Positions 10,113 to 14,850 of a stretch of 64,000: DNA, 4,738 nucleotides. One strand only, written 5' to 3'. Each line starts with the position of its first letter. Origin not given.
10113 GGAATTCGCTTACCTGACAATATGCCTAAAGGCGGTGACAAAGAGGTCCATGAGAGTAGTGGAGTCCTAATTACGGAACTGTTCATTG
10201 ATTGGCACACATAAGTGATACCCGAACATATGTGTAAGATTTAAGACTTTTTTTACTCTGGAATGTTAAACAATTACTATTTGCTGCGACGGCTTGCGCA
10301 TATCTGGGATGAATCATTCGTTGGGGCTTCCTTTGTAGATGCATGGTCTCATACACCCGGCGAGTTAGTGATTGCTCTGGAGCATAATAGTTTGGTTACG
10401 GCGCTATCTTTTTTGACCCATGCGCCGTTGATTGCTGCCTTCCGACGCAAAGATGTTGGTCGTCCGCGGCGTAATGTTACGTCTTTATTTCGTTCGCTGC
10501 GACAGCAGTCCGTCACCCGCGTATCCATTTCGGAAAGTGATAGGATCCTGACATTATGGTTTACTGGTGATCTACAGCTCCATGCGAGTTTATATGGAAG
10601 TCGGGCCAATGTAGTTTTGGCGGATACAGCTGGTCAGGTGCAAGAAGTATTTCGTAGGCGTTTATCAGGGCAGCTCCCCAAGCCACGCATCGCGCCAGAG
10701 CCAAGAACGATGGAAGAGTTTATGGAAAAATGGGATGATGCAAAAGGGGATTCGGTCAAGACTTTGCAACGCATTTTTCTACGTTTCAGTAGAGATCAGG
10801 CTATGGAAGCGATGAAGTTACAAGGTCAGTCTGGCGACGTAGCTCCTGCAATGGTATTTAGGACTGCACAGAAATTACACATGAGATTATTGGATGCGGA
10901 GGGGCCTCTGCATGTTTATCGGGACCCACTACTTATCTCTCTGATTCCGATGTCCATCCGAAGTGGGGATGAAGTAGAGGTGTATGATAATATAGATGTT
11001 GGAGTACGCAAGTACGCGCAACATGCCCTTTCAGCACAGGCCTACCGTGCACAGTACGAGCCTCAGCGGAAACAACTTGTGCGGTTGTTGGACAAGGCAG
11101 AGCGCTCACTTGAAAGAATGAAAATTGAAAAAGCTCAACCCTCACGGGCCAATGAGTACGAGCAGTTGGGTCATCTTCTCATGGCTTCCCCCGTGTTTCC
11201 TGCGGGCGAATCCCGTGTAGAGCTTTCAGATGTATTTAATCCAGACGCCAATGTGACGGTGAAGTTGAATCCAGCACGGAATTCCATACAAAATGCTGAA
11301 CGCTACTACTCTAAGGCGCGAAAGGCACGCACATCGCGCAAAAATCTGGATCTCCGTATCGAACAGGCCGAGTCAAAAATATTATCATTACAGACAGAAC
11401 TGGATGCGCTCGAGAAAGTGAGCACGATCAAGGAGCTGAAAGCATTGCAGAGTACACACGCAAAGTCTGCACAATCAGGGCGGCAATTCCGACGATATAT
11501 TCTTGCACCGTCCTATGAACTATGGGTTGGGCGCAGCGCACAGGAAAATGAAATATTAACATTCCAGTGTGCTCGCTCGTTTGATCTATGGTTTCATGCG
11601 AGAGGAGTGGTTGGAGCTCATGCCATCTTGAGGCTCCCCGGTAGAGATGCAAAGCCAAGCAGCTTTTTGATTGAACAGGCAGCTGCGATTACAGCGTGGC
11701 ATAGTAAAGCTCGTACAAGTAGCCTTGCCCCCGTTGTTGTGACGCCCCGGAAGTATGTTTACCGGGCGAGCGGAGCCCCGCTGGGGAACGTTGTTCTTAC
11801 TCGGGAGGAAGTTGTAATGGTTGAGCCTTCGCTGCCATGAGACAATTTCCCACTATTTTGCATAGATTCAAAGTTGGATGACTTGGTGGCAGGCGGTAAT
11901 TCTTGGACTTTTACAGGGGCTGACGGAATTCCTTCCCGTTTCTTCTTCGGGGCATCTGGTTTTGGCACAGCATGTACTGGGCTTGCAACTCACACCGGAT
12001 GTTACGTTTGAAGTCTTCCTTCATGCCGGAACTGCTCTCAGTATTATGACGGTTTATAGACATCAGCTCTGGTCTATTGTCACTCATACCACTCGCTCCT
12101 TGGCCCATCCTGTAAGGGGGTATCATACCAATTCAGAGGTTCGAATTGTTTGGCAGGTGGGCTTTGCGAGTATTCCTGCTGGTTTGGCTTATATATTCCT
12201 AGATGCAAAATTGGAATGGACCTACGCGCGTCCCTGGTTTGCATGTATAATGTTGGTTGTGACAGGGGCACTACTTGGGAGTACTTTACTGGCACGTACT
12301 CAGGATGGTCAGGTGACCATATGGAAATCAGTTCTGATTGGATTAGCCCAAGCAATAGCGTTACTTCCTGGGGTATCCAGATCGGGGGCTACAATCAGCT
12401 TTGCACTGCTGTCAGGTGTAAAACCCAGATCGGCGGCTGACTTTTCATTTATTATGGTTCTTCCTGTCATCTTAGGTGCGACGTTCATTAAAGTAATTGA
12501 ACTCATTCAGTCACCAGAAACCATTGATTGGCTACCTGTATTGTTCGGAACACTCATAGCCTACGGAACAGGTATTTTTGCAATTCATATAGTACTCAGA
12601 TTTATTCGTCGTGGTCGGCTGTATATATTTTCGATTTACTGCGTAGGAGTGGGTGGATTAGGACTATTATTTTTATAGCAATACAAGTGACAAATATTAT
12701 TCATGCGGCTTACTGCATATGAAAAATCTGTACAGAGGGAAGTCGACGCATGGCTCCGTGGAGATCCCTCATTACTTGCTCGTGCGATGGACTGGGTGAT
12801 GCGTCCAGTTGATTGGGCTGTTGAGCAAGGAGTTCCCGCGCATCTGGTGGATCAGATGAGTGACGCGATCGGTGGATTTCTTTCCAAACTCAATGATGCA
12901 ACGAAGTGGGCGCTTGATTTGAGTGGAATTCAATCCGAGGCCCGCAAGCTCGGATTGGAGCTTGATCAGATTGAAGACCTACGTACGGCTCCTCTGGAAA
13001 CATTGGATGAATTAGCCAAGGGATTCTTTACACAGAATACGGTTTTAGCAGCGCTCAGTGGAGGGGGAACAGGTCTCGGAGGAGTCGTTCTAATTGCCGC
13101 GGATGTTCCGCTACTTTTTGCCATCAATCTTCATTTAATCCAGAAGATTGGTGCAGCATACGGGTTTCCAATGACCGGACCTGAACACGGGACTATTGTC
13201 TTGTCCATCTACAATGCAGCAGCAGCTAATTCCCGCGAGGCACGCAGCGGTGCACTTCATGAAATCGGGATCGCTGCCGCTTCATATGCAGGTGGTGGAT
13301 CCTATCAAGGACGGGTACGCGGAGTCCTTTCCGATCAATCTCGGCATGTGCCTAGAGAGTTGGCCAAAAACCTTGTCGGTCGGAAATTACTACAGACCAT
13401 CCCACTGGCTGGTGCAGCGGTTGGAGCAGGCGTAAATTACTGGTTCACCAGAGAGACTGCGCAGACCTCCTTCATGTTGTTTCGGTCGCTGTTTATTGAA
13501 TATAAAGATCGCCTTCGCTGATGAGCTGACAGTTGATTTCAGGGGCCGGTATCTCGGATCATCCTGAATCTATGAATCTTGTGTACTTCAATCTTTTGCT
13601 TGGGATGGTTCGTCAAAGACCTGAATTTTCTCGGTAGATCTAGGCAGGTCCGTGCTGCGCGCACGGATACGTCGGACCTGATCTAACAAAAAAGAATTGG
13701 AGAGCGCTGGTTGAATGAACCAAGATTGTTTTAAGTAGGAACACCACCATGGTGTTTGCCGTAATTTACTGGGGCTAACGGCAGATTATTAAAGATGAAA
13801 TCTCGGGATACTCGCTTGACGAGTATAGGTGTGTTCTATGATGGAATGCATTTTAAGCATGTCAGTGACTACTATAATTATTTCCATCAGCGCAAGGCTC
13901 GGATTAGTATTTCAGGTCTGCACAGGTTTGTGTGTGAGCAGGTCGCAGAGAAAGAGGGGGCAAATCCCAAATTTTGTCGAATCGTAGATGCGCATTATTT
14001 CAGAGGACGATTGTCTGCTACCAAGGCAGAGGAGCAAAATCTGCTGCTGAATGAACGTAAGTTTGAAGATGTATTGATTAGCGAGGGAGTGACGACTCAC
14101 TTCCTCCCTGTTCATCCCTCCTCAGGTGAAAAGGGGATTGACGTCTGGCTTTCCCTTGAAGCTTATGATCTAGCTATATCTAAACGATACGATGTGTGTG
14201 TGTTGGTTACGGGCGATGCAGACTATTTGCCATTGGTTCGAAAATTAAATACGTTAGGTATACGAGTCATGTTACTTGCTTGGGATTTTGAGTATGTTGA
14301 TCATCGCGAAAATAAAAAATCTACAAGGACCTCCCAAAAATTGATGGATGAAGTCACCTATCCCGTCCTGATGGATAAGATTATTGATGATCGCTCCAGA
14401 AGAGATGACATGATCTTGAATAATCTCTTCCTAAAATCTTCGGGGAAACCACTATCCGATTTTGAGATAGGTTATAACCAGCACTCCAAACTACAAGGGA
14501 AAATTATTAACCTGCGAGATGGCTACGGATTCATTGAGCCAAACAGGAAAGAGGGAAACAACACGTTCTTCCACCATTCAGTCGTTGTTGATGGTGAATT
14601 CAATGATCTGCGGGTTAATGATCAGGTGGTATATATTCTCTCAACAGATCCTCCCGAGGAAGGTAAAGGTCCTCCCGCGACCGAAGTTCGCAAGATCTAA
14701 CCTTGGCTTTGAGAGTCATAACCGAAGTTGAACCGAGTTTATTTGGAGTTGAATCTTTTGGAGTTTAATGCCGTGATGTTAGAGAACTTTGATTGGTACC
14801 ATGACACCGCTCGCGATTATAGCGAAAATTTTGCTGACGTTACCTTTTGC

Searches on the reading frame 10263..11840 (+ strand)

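Call 63: search_protein_families(library=pfam, proteins=[window:10263-11840:+], max_evalue=0.00001)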
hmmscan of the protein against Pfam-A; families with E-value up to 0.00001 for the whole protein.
window:10263-11840:+ (525 aa): 2 families
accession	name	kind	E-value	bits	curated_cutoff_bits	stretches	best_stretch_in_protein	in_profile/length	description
PF05833.16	NFACT_N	-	2.3e-27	96.4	31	1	75-395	76-433/456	NFACT N-terminal and middle domains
PF05670.18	NFACT-R_1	-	3.5e-08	34.4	29.8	1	409-500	2-94/112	NFACT protein RNA binding domain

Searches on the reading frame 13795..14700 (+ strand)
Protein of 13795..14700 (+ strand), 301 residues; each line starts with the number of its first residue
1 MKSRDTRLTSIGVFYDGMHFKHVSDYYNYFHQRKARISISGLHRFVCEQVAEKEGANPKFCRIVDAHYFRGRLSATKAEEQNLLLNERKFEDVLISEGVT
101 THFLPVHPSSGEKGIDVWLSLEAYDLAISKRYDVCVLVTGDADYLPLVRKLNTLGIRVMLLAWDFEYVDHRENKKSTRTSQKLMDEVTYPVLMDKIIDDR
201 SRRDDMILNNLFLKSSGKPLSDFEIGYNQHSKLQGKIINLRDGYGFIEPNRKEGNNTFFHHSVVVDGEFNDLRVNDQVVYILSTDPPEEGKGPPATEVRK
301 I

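Call 63: search_protein_families(library=pfam, proteins=[window:13795-14700:+], max_evalue=0.00001)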
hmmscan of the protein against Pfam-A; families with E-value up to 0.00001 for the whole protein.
window:13795-14700:+ (301 aa): 2 families
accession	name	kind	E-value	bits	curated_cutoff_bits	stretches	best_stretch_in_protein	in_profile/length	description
PF01936.24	NYN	-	1.4e-15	58.5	24.2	1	11-163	2-125/145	NYN domain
PF00313.28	CSD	-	7e-08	32.7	27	1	236-300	4-65/66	'Cold-shock' DNA-binding domain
